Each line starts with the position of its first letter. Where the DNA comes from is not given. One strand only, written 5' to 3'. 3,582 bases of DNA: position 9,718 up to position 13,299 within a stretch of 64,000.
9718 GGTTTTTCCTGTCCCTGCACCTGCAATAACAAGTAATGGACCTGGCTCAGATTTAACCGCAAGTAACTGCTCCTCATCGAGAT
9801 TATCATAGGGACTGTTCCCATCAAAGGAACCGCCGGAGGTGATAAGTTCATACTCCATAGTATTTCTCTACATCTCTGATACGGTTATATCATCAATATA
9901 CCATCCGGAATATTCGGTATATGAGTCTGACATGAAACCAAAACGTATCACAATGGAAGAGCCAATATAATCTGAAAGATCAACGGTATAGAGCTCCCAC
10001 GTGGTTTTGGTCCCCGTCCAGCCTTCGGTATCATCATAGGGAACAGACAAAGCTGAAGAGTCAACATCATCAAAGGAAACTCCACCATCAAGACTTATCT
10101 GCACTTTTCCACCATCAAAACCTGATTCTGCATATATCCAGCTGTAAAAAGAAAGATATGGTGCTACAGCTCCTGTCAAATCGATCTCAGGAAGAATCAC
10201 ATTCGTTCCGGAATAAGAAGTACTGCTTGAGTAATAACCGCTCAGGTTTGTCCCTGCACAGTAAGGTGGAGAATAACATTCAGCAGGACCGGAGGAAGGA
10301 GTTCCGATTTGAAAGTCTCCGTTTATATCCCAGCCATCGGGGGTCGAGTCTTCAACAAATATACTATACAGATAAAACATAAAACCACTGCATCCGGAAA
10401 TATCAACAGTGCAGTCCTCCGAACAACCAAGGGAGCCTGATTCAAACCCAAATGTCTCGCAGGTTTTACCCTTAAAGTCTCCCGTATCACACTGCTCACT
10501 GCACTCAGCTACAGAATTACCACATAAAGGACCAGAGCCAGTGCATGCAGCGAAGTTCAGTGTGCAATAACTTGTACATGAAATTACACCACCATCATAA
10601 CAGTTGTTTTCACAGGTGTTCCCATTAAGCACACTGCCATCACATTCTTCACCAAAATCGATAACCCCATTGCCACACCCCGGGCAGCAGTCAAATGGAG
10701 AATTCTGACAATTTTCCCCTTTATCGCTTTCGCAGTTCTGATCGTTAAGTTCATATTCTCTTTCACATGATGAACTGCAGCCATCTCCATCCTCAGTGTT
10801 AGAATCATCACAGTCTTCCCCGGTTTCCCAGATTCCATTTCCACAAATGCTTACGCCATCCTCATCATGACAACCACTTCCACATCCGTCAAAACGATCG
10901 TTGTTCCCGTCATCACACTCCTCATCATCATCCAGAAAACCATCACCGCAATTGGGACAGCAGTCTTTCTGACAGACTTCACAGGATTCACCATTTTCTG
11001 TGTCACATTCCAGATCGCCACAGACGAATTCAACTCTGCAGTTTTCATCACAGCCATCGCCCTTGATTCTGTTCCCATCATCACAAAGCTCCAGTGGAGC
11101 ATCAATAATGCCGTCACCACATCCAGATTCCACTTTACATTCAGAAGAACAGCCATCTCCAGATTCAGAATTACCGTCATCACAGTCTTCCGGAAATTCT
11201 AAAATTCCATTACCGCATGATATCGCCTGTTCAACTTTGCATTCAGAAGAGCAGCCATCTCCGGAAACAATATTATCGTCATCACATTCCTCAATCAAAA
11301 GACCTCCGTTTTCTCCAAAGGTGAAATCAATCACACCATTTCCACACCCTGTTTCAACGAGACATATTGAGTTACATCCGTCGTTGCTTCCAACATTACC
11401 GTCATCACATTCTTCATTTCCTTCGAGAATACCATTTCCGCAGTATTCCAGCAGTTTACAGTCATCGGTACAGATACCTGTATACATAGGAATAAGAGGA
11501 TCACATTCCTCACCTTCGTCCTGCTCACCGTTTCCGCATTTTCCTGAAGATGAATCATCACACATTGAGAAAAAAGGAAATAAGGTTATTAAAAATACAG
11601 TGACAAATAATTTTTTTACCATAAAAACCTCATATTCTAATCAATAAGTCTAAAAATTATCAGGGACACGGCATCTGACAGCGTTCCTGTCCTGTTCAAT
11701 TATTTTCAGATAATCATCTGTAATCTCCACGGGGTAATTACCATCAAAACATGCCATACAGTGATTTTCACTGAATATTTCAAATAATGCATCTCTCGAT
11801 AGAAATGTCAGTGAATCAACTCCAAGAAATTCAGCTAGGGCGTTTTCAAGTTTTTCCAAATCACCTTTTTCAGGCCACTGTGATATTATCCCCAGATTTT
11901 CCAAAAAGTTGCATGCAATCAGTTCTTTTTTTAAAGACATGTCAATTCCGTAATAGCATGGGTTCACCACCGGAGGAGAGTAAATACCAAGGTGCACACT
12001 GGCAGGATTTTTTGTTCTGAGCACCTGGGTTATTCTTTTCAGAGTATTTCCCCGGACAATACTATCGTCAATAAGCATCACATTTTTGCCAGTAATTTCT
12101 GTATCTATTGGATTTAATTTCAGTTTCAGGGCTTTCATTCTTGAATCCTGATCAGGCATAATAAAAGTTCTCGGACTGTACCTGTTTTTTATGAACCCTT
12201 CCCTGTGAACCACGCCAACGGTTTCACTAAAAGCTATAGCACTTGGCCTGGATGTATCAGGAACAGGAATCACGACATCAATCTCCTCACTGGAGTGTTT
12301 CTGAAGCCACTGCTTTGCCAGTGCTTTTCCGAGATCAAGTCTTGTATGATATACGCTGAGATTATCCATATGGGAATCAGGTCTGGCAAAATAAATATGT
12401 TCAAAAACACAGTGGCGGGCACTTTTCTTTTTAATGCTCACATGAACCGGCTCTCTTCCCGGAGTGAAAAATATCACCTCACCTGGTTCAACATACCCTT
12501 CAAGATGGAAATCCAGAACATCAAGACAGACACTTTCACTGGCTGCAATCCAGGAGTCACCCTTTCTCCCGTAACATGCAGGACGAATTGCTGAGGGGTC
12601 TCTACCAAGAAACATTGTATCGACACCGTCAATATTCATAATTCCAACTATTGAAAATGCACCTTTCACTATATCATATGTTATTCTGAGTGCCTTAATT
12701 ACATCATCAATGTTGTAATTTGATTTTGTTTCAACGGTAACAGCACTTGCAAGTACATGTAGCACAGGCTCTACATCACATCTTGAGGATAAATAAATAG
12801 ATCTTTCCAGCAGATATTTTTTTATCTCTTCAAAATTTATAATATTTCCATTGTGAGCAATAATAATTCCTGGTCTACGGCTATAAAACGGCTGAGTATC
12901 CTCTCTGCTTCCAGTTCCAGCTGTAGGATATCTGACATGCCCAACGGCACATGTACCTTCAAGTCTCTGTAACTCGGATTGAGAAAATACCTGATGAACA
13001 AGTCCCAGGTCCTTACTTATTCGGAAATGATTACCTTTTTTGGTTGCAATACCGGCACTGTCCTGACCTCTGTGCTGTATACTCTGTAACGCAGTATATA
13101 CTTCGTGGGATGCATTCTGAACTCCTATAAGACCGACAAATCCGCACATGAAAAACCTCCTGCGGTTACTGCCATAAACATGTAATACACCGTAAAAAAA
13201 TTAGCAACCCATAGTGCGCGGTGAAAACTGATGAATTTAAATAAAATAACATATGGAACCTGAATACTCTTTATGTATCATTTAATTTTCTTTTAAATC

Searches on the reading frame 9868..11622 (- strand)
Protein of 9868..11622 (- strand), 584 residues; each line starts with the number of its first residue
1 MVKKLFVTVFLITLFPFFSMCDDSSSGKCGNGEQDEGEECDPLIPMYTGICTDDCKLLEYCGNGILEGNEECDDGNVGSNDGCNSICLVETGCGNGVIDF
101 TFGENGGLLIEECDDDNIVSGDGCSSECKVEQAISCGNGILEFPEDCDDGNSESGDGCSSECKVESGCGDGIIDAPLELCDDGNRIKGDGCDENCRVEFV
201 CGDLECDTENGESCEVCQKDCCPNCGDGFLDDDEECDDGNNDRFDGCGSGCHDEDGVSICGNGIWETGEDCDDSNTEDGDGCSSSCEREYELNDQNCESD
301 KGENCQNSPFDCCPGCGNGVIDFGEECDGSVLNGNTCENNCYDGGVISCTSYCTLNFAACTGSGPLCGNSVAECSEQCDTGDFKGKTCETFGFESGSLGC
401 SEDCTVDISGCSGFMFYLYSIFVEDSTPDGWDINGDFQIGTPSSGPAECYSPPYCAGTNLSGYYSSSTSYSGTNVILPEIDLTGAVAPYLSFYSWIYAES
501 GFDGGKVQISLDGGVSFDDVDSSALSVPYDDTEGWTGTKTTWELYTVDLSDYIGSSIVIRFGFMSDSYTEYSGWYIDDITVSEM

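Call 57: search_protein_families(library=pfam, proteins=[window:9868-11622:-], max_evalue=0.001)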
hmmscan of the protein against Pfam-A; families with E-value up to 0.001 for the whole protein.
window:9868-11622:- (584 aa): 2 families
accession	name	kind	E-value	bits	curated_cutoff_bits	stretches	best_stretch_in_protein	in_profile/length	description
PF13948.11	DUF4215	-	9e-30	103.2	27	5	258-286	19-46/47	Domain of unknown function (DUF4215)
PF20773.4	InhA-like_MAM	-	2.3e-10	40.7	26.9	1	474-581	51-162/191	Immune inhibitor A-like, MAM domain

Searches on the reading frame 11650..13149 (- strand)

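Call 24: search_protein_families(library=pfam, proteins=[window:11650-13149:-], max_evalue=0.001)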
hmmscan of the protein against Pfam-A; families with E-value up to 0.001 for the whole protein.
window:11650-13149:- (499 aa): 4 families
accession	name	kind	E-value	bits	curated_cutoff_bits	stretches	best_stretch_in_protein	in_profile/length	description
PF13522.11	GATase_6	-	2.2e-13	50.8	27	1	63-205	8-130/130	Glutamine amidotransferase domain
PF13537.11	GATase_7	-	1.5e-12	48.1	25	1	81-209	9-121/123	Glutamine amidotransferase domain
PF00156.33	Pribosyltran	-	5.6e-08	32.7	26.3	1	269-387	10-120/158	Phosphoribosyl transferase domain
PF13230.11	GATase_4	-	0.00022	20.7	23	1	63-110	69-118/272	Glutamine amidotransferases class-II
